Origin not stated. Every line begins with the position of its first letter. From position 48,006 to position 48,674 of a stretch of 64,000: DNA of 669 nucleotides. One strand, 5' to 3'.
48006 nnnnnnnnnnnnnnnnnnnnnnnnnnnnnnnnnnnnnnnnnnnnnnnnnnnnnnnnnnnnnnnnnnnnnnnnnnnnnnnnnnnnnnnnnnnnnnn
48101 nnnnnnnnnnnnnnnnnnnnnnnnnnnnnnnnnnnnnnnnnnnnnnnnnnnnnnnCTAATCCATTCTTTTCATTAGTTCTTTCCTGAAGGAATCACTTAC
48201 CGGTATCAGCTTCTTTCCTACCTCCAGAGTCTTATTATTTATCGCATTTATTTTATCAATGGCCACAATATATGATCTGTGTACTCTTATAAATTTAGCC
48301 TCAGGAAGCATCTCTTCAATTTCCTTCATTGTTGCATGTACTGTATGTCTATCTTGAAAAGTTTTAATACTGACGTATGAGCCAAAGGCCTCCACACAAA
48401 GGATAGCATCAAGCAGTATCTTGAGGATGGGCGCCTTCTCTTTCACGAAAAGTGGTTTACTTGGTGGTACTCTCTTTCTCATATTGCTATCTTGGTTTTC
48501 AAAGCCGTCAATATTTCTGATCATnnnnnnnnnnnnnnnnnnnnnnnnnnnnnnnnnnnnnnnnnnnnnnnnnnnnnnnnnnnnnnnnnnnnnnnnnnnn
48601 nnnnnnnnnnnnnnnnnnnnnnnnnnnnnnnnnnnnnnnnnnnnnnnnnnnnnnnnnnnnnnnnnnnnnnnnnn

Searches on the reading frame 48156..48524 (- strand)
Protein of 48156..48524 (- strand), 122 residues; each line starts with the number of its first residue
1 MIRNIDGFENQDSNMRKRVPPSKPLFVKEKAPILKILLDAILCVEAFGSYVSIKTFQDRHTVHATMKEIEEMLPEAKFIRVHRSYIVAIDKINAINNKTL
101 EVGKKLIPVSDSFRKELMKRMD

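Call 11: search_protein_families(library=pfam, proteins=[window:48156-48524:-], max_evalue=0.01)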
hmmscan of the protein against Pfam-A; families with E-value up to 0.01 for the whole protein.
window:48156-48524:- (122 aa): 1 family
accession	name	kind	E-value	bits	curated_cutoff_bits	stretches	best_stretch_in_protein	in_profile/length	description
PF04397.21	LytTR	-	1.2e-19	70.8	22.6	1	33-121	3-97/98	LytTr DNA-binding domain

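Call 15: find_encoding_contigs(protein=window:48156-48524:-, flank=10000, max_places=10)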
Protein window:48156-48524:- (122 aa): 1 contig read that carries it; 1 place shown.
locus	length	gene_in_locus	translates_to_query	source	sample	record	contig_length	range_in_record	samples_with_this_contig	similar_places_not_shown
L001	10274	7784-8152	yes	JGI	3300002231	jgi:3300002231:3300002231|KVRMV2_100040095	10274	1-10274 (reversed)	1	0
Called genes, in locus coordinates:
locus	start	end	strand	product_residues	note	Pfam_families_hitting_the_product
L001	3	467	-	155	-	?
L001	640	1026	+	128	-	PF00814:TsaD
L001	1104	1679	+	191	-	PF00814:TsaD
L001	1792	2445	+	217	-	PF00127:Copper-bind, PF18962:Por_Secre_tail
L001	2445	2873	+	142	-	PF13279:4HBT_2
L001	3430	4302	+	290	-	-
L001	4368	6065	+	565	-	PF18962:Por_Secre_tail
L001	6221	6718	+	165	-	-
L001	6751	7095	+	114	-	PF04397:LytTR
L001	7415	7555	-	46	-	-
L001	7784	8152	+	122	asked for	PF04397:LytTR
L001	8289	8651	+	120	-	-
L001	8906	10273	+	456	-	?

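Call 18: find_homologous_proteins(query=window:48156-48524:-)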
Query window:48156-48524:- (122 aa): 2 proteins with E <= 0.001 among 2 candidates.
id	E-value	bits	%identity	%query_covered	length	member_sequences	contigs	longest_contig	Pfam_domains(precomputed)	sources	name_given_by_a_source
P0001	1.6e-72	259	100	100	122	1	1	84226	PF04397.22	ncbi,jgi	-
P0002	1.5e-23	101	56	80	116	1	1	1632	PF04397.22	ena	-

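Call 24: find_encoding_contigs(protein=P0002, flank=5000)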
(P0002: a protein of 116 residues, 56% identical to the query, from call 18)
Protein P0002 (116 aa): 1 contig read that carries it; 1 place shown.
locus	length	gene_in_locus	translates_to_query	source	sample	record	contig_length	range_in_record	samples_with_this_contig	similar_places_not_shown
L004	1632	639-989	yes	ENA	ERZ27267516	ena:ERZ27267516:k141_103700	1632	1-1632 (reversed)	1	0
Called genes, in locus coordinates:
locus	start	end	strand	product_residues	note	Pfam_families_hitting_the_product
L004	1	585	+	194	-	?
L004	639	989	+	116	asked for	PF04397:LytTR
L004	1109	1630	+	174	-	?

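Call 72: search_solved_structures(query=window:48156-48524:-, max_evalue=0.01)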
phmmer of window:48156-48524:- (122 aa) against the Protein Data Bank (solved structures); distinct sequences matched with E-value up to 0.01: 1.
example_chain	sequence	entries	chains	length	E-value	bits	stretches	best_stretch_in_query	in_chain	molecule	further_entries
3d6w_A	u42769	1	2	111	0.0002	25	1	49-99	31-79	Methyl-accepting/DNA response regulator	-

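Call 90: search_protein_representatives(protein=window:48156-48524:-)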
Query: 122 residues. Proteins with E-value up to 0.001 (for the whole library): 9115; up to 1e-10: 1084; up to 1e-30: 0. The best 150 are listed.
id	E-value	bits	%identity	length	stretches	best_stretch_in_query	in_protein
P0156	8.0e-28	113.2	53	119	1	21-121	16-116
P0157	1.0e-23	100.0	33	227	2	25-122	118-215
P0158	1.4e-22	96.3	45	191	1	5-121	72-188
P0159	2.7e-22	95.4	46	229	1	13-121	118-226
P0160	5.3e-22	94.5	44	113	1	24-120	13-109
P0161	1.3e-21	93.2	47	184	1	21-121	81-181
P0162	3.2e-21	92.0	42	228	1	3-121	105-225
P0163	6.2e-20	87.8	42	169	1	10-120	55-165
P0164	7.2e-20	87.6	46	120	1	24-121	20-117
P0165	1.0e-19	87.2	49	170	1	23-120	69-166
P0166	1.2e-19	86.9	49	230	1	18-121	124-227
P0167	1.3e-19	86.8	46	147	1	20-121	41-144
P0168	1.5e-19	86.6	44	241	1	17-120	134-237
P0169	2.0e-19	86.2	42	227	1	18-120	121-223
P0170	2.1e-19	86.1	43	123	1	23-121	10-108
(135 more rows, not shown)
